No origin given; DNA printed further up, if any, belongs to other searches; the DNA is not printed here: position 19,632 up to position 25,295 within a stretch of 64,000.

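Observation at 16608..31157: lexA, two giant secreted C25/PorU-like genes and a DnaE2-like polymerase are packed as one apparent operon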

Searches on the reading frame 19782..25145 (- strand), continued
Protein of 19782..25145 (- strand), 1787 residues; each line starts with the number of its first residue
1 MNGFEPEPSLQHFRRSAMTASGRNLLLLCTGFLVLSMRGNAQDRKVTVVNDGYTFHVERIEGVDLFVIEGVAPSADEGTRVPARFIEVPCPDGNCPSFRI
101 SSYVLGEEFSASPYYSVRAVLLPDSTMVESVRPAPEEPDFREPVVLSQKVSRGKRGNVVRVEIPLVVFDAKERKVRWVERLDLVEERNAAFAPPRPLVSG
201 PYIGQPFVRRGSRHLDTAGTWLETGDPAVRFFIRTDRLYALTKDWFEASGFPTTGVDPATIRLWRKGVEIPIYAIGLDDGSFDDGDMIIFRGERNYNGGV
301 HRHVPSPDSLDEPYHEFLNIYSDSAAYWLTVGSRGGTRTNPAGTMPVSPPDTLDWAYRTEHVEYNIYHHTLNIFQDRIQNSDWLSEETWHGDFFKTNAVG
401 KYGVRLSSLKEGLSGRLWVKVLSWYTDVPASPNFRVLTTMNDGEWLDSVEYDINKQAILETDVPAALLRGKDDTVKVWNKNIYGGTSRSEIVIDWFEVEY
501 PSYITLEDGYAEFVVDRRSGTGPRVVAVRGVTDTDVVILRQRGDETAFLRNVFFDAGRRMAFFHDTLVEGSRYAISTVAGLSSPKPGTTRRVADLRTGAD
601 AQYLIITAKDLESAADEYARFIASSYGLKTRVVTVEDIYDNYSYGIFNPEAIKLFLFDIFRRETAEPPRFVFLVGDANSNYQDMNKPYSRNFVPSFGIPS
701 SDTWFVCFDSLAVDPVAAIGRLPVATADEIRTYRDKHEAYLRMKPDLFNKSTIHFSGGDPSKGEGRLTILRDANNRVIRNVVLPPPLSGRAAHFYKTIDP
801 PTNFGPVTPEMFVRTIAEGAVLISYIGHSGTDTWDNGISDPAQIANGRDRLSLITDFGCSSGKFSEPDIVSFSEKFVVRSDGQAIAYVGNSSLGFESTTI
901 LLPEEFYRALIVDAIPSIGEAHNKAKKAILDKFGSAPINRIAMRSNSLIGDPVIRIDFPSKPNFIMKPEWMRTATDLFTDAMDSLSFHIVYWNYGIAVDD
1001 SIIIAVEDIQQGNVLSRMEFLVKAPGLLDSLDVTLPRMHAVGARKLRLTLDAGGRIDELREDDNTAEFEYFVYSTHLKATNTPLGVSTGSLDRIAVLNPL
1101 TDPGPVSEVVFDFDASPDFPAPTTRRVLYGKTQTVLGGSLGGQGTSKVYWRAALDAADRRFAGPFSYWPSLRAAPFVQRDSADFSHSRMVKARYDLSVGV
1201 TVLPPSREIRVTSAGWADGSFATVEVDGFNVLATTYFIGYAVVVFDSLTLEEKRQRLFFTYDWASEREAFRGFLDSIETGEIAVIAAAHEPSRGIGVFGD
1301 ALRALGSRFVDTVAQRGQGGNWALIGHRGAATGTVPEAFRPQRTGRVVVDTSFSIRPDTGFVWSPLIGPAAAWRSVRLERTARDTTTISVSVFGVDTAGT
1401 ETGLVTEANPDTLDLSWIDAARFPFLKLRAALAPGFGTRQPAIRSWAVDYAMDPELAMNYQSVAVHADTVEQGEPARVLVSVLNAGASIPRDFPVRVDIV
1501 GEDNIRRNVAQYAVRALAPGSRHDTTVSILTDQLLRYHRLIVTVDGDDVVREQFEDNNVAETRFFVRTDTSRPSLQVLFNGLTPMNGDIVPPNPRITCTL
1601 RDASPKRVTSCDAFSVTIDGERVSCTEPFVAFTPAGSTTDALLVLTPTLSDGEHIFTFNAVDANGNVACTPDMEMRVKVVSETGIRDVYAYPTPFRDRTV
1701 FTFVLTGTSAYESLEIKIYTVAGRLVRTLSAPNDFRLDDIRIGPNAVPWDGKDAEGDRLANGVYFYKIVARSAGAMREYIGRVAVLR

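Call 41: search_protein_families(library=ncbifam, proteins=[L013:9911-14773:+, L057:9383-14668:+, L032:6432-11306:+, L064:5058-9893:+, L064:9890-14797:+], max_evalue=0.00001)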
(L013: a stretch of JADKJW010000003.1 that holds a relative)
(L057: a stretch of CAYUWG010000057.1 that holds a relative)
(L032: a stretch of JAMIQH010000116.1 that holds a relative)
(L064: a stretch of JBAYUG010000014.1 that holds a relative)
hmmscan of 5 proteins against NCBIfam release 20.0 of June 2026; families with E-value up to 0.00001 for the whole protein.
L013:9911-14773:+ (1620 aa): 2 families
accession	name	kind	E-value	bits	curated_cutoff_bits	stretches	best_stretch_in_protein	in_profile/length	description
NF052324.1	PorU_rel_Nterm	equivalog_domain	9.7e-98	328.4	450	1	56-900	23-879/879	putative type IX secretion system sortase PorU2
NF033707.1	T9SS_sortase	equivalog_domain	1.6e-70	238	420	2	64-798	6-738/1095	type IX secretion system sortase PorU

L057:9383-14668:+ (1761 aa): 2 families
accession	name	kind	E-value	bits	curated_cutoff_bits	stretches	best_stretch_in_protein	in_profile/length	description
NF052324.1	PorU_rel_Nterm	equivalog_domain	1.9e-104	350.6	450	1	206-1028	24-879/879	putative type IX secretion system sortase PorU2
NF033707.1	T9SS_sortase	equivalog_domain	3.2e-86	290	420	3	214-725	7-534/1095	type IX secretion system sortase PorU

L032:6432-11306:+ (1624 aa): 3 families
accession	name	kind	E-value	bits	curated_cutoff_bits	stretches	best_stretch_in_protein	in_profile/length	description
NF052324.1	PorU_rel_Nterm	equivalog_domain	4.7e-73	246.7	450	1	74-911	24-879/879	putative type IX secretion system sortase PorU2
NF033707.1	T9SS_sortase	equivalog_domain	9e-67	225.6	420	2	79-808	4-737/1095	type IX secretion system sortase PorU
NF005176.1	PRK06655.1-1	equivalog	1e-06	28.8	230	1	1547-1610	91-152/197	flagellar hook assembly protein FlgD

L064:5058-9893:+ (1611 aa): 2 families
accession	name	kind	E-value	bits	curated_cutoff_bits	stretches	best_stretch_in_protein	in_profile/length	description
NF052324.1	PorU_rel_Nterm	equivalog_domain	3.7e-112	376.1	450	1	8-862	4-878/879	putative type IX secretion system sortase PorU2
NF033707.1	T9SS_sortase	equivalog_domain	3.4e-97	326.3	420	2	29-762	5-737/1095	type IX secretion system sortase PorU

L064:9890-14797:+ (1635 aa): 2 families
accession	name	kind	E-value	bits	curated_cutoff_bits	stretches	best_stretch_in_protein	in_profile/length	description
NF052324.1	PorU_rel_Nterm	equivalog_domain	1.8e-103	347.4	450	1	32-886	5-878/879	putative type IX secretion system sortase PorU2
NF033707.1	T9SS_sortase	equivalog_domain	2.8e-91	306.7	420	2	56-785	4-736/1095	type IX secretion system sortase PorU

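Call 50: search_solved_structures(query=window:19782-25094:-, max_evalue=0.01, show_alignments=2)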
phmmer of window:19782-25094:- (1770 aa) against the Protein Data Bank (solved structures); distinct sequences matched with E-value up to 0.01: 1.
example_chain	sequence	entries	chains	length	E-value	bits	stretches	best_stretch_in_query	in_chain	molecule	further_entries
6za2_A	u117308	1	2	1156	1.3e-13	52.2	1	1552-1760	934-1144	Por secretion system protein porU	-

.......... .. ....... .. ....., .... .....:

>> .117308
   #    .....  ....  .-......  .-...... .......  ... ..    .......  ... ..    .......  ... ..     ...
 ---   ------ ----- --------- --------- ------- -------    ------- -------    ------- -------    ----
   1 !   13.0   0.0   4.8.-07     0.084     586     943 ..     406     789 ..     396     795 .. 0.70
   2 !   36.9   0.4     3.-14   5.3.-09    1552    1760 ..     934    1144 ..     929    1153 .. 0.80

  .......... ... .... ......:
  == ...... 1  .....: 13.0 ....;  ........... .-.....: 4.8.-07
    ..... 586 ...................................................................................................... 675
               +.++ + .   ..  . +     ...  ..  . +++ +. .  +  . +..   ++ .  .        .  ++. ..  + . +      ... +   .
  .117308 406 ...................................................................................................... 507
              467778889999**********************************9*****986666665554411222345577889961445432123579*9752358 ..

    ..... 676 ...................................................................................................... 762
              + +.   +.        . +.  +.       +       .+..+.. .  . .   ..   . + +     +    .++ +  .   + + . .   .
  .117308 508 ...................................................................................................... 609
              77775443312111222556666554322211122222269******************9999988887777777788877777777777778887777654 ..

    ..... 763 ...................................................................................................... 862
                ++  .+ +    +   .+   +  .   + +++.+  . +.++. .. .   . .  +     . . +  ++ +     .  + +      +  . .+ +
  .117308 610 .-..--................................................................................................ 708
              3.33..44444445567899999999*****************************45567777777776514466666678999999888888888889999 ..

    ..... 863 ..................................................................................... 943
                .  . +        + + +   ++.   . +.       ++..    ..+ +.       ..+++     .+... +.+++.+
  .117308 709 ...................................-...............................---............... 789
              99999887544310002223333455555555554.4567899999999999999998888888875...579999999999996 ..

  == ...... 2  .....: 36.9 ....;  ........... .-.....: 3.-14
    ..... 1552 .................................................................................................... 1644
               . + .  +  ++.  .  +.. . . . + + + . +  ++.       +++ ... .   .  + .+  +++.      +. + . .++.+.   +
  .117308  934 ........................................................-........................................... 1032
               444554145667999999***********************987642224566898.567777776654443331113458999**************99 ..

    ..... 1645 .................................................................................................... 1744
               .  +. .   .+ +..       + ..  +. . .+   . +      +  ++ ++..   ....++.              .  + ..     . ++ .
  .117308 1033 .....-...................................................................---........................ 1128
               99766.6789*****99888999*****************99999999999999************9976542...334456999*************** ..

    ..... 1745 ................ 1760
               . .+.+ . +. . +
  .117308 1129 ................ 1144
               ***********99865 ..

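Call 76: find_homologous_proteins(query=window:19782-25094:-, max_evalue=1e-30)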
Query window:19782-25094:- (1770 aa): 18 proteins with E <= 1e-30 among 8000 candidates.
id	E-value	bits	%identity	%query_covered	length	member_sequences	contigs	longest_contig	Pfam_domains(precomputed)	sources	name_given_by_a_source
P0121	0.0e+0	4065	100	100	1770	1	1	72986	PF15711.11,PF07705.18,PF13860.13,PF01364.25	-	-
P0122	4.6e-232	791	30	90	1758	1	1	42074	PF15711.11,PF07705.18,PF13860.13,PF01364.25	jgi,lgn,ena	-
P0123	7.6e-148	512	27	89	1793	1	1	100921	PF15711.11,PF07705.18,PF13860.13,PF01364.25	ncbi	-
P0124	3.4e-145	503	27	67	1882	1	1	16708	PF15711.11,PF07705.18,PF13860.13,PF01364.25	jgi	jgi:hypothetical protein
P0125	5.5e-139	483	27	88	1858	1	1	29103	PF15711.11,PF07705.18,PF13860.13,PF01364.25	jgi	-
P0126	1.7e-80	289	23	86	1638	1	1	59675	PF15711.11,PF13860.13,PF01364.25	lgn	-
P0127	3.9e-79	284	26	67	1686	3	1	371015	PF15711.11,PF07705.18,PF01364.25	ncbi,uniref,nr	ncbi:C25 family cysteine peptidase [Salinibacter altiplanensis]|uniref:C25 family cysteine peptidase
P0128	5.1e-73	264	27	26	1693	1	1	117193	PF01364.25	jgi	jgi:hypothetical protein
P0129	6.6e-70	254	23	88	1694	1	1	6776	PF07705.18,PF13860.13,PF01364.25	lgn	-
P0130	2.7e-67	245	27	45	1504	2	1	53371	PF15711.11,PF13860.13,PF01364.25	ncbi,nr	ncbi:MAG: hypothetical protein J0L62_11020 [Bacteroidetes bacterium]|nr:hypothetical protein [Bacter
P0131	3.2e-65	238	27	26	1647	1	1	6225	PF01364.25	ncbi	-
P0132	8.0e-63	230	23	74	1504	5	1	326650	PF15711.11,PF13860.13,PF01364.25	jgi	-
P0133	4.0e-60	221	25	53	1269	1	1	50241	PF08126.17,PF01364.25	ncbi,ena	-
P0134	5.4e-57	211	28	27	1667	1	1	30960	PF13860.13,PF01364.25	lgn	-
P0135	4.9e-51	191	26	38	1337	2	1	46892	PF08126.17,PF13860.13,PF01364.25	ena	-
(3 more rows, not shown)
